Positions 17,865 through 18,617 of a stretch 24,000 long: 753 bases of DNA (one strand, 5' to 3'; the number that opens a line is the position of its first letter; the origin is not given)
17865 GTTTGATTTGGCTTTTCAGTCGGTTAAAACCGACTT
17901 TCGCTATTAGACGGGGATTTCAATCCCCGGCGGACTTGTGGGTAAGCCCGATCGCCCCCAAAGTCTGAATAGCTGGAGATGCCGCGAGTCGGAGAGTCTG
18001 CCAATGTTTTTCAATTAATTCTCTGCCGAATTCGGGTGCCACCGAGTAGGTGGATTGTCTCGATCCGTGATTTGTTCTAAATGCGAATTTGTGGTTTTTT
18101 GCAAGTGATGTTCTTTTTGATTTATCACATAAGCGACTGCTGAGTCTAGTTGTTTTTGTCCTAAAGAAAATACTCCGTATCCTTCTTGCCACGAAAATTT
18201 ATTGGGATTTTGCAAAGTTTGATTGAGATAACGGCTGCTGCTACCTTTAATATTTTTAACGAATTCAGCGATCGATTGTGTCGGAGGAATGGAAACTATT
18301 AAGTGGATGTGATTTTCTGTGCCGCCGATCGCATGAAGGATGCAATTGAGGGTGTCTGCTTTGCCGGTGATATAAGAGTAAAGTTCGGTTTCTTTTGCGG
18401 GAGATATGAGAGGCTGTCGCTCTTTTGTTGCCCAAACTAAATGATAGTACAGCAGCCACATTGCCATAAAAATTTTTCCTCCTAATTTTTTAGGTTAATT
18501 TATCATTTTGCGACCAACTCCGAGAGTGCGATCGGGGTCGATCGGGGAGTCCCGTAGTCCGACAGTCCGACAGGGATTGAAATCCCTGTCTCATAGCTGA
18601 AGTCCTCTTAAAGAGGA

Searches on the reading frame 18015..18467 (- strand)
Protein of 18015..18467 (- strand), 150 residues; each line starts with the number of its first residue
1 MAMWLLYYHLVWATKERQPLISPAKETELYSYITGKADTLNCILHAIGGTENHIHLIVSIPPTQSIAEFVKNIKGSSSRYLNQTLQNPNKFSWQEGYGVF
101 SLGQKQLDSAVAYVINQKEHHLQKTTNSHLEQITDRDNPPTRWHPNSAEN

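Call 4: search_protein_families(library=ncbifam, proteins=[window:18015-18467:-], max_evalue=0.01)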
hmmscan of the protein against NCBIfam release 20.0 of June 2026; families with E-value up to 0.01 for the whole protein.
window:18015-18467:- (150 aa): 2 families
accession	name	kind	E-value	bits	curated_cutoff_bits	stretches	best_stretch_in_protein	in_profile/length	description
NF033573.1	transpos_IS200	equivalog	1.9e-25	89.5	55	1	2-114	7-124/126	IS200/IS605 family transposase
NF047646.1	REP_Tyr_transpos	equivalog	6e-06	26.2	80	1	8-114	12-127/146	REP-associated tyrosine transposase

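Call 5: search_protein_families(library=pfam, proteins=[window:18015-18467:-], max_evalue=0.01)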
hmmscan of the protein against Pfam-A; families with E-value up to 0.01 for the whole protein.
window:18015-18467:- (150 aa): 1 family
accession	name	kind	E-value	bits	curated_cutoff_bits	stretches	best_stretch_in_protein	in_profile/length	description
PF01797.21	Y1_Tnp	-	8.6e-30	103.8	23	1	3-117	2-121/121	Transposase IS200 like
